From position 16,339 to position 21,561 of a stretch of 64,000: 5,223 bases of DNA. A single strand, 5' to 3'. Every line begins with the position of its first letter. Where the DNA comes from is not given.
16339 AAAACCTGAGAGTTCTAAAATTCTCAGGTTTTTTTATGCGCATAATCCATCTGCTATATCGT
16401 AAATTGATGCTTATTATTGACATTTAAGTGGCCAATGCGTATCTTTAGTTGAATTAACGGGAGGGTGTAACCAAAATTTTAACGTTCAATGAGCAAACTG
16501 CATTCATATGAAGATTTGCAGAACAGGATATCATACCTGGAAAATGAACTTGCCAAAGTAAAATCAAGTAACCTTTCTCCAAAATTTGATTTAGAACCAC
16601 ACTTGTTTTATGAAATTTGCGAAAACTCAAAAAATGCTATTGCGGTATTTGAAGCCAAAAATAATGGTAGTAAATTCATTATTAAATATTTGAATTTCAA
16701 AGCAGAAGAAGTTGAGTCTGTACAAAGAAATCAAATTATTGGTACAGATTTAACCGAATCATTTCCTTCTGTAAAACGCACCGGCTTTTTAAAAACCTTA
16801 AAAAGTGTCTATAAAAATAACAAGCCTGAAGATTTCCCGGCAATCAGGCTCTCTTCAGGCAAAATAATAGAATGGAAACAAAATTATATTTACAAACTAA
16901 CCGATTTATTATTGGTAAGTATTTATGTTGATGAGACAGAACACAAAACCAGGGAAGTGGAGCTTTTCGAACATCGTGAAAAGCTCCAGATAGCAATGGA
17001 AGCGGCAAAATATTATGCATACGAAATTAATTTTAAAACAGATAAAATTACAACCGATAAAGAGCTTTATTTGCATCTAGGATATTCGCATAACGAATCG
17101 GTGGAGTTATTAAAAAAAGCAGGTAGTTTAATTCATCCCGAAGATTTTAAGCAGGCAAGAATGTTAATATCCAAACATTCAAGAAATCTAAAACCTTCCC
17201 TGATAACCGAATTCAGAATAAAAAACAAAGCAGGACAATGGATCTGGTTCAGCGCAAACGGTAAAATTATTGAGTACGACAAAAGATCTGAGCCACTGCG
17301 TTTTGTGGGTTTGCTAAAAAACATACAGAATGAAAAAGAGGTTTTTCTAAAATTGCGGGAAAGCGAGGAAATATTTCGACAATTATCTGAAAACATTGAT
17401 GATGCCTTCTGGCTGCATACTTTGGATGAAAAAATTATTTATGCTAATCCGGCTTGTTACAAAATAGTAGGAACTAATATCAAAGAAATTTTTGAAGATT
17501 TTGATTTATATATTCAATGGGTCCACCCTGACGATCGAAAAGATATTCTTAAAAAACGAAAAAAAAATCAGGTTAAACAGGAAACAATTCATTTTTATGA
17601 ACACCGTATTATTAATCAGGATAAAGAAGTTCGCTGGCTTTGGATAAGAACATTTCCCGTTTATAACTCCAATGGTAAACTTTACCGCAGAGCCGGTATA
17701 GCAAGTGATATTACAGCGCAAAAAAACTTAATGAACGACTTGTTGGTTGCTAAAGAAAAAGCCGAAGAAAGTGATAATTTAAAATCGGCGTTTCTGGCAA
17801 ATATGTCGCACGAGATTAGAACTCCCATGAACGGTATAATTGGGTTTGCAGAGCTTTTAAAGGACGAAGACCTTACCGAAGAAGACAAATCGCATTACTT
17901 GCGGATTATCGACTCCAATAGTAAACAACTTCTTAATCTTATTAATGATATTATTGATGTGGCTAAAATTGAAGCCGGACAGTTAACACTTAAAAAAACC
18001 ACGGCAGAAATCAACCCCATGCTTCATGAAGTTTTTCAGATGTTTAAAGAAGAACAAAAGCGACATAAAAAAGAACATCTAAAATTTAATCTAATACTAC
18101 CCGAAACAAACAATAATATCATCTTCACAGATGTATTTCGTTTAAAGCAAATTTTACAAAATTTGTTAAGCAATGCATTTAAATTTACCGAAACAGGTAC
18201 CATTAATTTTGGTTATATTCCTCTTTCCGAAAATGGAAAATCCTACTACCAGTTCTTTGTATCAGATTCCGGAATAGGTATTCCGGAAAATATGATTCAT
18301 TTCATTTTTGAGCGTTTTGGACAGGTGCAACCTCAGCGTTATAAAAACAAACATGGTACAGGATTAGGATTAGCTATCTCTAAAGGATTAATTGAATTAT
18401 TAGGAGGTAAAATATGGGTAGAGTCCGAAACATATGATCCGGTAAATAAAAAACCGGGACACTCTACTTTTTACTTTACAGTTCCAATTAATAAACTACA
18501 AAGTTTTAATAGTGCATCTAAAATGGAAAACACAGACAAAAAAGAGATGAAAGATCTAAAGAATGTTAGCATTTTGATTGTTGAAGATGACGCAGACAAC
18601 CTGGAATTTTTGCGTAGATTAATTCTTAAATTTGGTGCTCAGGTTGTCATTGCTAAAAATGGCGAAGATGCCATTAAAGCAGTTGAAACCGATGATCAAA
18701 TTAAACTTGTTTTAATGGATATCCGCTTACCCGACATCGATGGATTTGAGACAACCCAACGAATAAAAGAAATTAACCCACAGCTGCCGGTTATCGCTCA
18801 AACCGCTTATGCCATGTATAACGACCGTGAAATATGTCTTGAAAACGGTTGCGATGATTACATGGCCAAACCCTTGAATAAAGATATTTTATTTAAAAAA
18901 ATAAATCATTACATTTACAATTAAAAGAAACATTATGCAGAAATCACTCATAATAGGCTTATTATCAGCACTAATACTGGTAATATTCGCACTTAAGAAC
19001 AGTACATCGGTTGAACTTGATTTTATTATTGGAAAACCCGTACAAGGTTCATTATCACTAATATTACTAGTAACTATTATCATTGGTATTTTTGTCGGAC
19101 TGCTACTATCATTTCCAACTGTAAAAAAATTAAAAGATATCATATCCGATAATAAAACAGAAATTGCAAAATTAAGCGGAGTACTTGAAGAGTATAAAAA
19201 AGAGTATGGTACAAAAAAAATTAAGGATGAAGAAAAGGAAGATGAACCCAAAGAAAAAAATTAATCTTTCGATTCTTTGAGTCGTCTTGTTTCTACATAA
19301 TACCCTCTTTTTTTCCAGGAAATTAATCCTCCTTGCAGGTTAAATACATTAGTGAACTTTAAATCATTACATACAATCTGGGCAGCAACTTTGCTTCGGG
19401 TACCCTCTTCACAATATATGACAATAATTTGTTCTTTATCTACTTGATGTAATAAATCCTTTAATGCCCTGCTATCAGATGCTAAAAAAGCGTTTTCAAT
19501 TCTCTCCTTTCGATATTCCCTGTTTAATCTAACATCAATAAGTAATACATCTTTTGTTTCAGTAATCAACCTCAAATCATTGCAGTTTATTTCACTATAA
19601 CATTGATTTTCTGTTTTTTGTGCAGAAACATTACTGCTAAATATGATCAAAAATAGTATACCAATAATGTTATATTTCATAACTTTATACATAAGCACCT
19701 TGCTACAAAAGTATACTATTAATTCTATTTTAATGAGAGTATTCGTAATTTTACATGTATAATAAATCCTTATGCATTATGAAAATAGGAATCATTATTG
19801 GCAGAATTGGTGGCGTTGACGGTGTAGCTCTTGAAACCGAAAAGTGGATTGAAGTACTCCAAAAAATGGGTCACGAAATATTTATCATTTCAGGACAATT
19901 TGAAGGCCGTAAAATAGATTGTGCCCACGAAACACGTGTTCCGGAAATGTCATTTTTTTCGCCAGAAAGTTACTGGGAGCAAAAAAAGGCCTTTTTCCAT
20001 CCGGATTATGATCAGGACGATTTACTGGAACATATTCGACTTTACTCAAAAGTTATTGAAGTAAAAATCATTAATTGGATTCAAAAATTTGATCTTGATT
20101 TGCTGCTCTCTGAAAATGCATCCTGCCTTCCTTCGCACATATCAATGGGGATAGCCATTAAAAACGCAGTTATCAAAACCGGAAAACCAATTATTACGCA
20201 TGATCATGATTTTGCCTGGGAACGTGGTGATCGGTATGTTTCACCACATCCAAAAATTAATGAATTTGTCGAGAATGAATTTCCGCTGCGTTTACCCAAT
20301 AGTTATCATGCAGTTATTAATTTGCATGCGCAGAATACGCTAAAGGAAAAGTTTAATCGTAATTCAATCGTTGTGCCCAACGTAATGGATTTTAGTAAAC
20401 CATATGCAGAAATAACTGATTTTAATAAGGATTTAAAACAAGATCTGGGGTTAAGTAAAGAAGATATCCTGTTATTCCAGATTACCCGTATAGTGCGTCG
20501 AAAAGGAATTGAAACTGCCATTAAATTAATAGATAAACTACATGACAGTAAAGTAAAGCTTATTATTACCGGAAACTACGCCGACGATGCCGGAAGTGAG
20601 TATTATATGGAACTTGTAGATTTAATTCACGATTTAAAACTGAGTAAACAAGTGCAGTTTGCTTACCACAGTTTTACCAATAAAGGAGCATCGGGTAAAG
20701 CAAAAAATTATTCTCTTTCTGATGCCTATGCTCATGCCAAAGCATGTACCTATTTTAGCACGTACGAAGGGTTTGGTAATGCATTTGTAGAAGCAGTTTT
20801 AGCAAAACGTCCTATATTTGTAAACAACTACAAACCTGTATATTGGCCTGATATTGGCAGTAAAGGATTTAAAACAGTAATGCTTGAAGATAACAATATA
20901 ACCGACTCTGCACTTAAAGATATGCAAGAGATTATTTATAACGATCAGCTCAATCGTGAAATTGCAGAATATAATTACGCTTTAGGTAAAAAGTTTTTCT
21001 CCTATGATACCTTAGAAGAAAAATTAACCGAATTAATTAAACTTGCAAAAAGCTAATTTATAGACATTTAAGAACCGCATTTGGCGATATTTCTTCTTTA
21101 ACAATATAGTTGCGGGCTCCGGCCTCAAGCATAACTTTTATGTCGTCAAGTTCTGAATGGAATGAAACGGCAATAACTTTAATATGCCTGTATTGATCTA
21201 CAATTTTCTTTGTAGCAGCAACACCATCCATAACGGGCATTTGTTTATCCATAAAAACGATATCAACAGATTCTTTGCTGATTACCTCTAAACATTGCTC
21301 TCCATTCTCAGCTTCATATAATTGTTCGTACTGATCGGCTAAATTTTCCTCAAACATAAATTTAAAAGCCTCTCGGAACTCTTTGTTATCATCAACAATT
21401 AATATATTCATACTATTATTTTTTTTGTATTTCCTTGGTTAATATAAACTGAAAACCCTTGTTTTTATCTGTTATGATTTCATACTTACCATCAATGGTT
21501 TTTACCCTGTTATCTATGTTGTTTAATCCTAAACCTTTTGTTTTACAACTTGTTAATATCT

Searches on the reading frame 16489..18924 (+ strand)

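Call 11: search_protein_families(library=pfam, proteins=[window:16489-18924:+], max_evalue=0.001)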
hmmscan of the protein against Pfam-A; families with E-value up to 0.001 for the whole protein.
window:16489-18924:+ (811 aa): 8 families
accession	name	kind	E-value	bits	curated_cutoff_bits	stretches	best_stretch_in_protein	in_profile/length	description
PF08447.18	PAS_3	-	4.5e-32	110.6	25.6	2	187-275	2-88/89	PAS fold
PF00072.30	Response_reg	-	5.3e-25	88.2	30.2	1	695-805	1-110/111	Response regulator receiver domain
PF02518.31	HATPase_c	-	3.4e-23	82.7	26.4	1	548-667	2-109/111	Histidine kinase-, DNA gyrase B-, and HSP90-like ATPase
PF00512.31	HisKA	-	2.5e-22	79.1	26.9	1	432-497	2-66/66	His Kinase A (phospho-acceptor) domain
PF13426.13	PAS_9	-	3.5e-11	43.7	27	1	304-410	1-103/103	PAS domain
PF00989.32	PAS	-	1.1e-06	29.1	22.6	1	296-398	3-103/113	PAS fold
PF13188.13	PAS_8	-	1.9e-06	28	21.8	1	294-349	1-54/65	PAS domain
PF08448.16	PAS_4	-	1.2e-05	25.9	23.1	0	302-412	3-109/110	PAS fold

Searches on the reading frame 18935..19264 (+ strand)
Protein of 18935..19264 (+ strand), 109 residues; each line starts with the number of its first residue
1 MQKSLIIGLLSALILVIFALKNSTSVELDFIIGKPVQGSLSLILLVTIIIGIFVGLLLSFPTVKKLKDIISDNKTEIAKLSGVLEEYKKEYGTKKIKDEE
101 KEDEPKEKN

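Call 58: search_protein_families(library=pfam, proteins=[window:18935-19264:+], max_evalue=0.01)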
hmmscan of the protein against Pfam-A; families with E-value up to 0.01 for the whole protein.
window:18935-19264:+ (109 aa): 1 family
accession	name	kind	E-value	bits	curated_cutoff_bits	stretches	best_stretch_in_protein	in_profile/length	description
PF06305.16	LapA_dom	-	8.9e-10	38.8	28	1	21-81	1-60/64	Lipopolysaccharide assembly protein A domain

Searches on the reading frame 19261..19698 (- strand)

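Call 58: search_protein_families(library=pfam, proteins=[window:19261-19698:-], max_evalue=0.01)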
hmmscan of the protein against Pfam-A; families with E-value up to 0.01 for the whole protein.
window:19261-19698:- (145 aa): 1 family
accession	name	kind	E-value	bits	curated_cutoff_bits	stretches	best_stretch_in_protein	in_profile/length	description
PF00581.25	Rhodanese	-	2.4e-15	57.3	22.2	1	42-130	5-101/102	Rhodanese-like domain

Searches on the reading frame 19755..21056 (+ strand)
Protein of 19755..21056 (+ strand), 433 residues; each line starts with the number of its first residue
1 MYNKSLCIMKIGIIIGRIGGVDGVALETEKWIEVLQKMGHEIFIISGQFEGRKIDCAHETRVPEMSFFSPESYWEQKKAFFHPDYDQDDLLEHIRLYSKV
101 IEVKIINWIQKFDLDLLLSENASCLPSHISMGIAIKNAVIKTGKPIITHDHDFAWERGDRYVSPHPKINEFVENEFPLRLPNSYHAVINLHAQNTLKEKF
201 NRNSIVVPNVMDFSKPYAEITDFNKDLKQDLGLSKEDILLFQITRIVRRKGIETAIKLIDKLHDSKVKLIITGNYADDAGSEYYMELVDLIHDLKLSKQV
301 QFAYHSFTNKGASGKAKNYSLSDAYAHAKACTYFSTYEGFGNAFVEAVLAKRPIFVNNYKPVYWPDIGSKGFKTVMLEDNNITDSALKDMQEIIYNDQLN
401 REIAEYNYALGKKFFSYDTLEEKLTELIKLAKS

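Call 11: search_protein_families(library=pfam, proteins=[window:19755-21056:+], max_evalue=0.001)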
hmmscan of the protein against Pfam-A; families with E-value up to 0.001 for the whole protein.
window:19755-21056:+ (433 aa): 2 families
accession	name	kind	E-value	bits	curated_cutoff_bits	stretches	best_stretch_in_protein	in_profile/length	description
PF00534.26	Glycos_transf_1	-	4.4e-15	56.1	26.4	1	226-408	4-170/172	Glycosyl transferases group 1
PF13692.12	Glyco_trans_1_4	-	1e-07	32.8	27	1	243-359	7-108/142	Glycosyl transferases group 1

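Call 14: search_protein_families(library=ncbifam, proteins=[window:19755-21056:+], max_evalue=0.01)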
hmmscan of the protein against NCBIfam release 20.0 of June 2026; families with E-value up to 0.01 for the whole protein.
window:19755-21056:+ (433 aa): 12 families
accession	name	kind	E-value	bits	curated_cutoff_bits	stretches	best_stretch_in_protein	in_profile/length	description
NF041101.1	manno_glu_gly_synth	equivalog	1.1e-67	228.6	640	1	9-427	1-430/431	mannosylglucosylglycerate synthase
NF038255.1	exopoly_VpsD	equivalog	5.4e-09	35.4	300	1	193-355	168-310/381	VpsD family glycosyltransferase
NF038295.1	EPS_HpsP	equivalog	5e-08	32.3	550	1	203-422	177-378/388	hormogonium polysaccharide biosynthesis glycosyltransferase HpsP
TIGR04047.1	MSMEG_0565_glyc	hypoth_equivalog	7.3e-08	31.9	259.85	1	188-363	145-312/373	MSMEG_0565 family glycosyltransferase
NF041010.1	glycosy_Agl16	equivalog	1.4e-06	27.4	575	1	235-413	178-334/352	glycosylation protein Agl16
NF012028.0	PRK15484.1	subfamily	5.5e-06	25.7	618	1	158-426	114-373/380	lipopolysaccharide N-acetylglucosaminyltransferase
NF038298.1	EPS_HpsO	equivalog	1e-05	24.5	575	1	221-420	185-376/388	hormogonium polysaccharide biosynthesis glycosyltransferase HpsO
NF041876.1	EPS_EpsE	equivalog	3.7e-05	23.2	400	1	228-358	205-326/389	exopolysaccharide biosynthesis GT4 family glycosyltransferase EpsE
NF047684.1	TeichurnBiosyTuaC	equivalog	7.3e-05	21.9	550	1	192-274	175-255/391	teichuronic acid biosynthesis protein TuaC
TIGR02095.1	glgA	subfamily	0.00027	19.7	328.45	1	224-275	279-332/477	glycogen/starch synthase, ADP-glucose type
TIGR02149.1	glgA_Coryne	subfamily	0.0014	17.8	302.4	1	206-427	173-386/391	glycogen synthase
TIGR04157.1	glyco_rSAM_CFB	subfamily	0.0038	16.3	400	1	194-274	182-266/406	TIGR04157 family glycosyltransferase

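Call 86: search_protein_families(library=padloc, proteins=[window:19755-21056:+], max_evalue=0.01)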
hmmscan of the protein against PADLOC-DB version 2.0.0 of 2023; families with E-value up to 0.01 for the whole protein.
window:19755-21056:+ (433 aa): 0 families

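Call 96: find_homologous_proteins(query=window:19755-21056:+)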
Query window:19755-21056:+ (433 aa): 1854 proteins with E <= 0.001 among 6937 candidates; the best 120 are listed.
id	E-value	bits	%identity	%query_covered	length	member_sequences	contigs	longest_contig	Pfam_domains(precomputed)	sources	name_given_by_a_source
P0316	4.4e-285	963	100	98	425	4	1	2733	PF00534.27,PF13692.13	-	-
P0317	2.0e-274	928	95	94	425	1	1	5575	PF00534.27,PF13692.13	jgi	jgi:glycosyltransferase involved in cell wall biosynthesis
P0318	1.2e-273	926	96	98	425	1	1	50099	PF00534.27,PF13692.13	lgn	-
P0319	1.2e-271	919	94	94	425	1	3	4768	PF00534.27,PF13692.13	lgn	-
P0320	1.7e-264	895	91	94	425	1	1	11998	PF00534.27,PF13692.13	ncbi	-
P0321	9.3e-263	890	91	94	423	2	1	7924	PF00534.27,PF13692.13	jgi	jgi:glycosyltransferase involved in cell wall biosynthesis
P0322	1.1e-248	843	85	94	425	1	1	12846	PF00534.27,PF13692.13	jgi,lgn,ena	-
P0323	4.9e-248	841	85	94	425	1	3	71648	PF00534.27,PF13692.13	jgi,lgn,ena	-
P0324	1.1e-244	830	84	94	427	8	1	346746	PF00534.27,PF13692.13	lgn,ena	-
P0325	1.5e-244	830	83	95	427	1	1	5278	PF00534.27,PF13692.13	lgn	-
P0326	1.7e-244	830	84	91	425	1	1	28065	PF00534.27,PF13692.13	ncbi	ncbi:glycosyltransferase [Bacteroidota bacterium]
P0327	1.8e-243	826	83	94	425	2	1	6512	PF00534.27,PF13692.13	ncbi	-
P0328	1.9e-243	826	84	95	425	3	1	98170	PF00534.27,PF13692.13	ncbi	-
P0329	1.6e-242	823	82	95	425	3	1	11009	PF00534.27,PF13692.13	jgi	jgi:glycosyltransferase involved in cell wall biosynthesis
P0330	5.6e-242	821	82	95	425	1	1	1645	PF00534.27,PF13692.13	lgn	-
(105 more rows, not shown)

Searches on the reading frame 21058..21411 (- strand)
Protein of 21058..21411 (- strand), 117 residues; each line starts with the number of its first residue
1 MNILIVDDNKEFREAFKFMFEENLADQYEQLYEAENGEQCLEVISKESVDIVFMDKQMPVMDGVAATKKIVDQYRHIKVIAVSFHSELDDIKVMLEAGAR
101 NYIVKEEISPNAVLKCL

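Call 14: search_protein_families(library=ncbifam, proteins=[window:21058-21411:-], max_evalue=0.01)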
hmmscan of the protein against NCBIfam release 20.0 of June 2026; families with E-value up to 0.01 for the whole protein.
window:21058-21411:- (117 aa): 91 families (the best 25 are shown)
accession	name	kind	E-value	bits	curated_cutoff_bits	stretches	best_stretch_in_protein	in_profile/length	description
NF041367.1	CheY_Halo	equivalog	3.8e-16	59.5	200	1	3-110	1-104/114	chemotaxis protein CheY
NF007018.1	PRK09483.1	equivalog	8.6e-16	58.2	280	1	2-113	3-111/217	UvrY/SirA/GacA family response regulator transcription factor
NF001965.0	PRK00742.1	subfamily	1.2e-15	57.5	293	1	2-108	5-110/357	chemotaxis-specific protein-glutamate methyltransferase CheB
NF008318.0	PRK11107.1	equivalog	1.6e-15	56.3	890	1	1-105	668-770/920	two-component sensor histidine kinase BarA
NF009206.0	PRK12555.1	subfamily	2.7e-14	52.9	342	1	1-106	1-105/340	chemotaxis-specific protein-glutamate methyltransferase CheB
NF041945.1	LuxN_Vibrio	equivalog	2.7e-14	52.3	1550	1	3-92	723-811/839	quorum-sensing autoinducer 1 sensor kinase/phosphatase LuxN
NF008469.0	PRK11361.1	equivalog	3e-14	52.6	714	1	2-105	6-105/461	acetoacetate metabolism transcriptional regulator AtoC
NF007969.0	PRK10693.1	equivalog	8.5e-14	51.3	329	1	2-105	9-108/337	two-component system response regulator RssB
NF007935.0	PRK10651.1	equivalog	1.6e-13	50.4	250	1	2-116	8-119/216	two-component system response regulator NarL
NF007135.0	PRK09581.1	equivalog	2.3e-13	49.8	474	1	2-105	4-105/457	PleD family two-component system response regulator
NF041733.1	resp_reg_CseB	equivalog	1e-12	47.9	350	1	2-106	2-101/228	two-component system response regulator CseB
TIGR02875.1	spore_0_A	equivalog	1.1e-12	47.7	200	1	2-105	4-107/262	sporulation transcription factor Spo0A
NF040689.1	MtrAB_MtrA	equivalog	5.5e-12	45.5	300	1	3-105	1-98/219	MtrAB system response regulator MtrA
NF045505.1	RR_RssB_Pseudo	equivalog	6.1e-12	45.3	700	1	2-106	7-107/394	two-component system response regulator RssB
NF052445.1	RespRegMctR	equivalog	1.2e-11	44.5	300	1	2-110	3-108/205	two-component system response regulator MctR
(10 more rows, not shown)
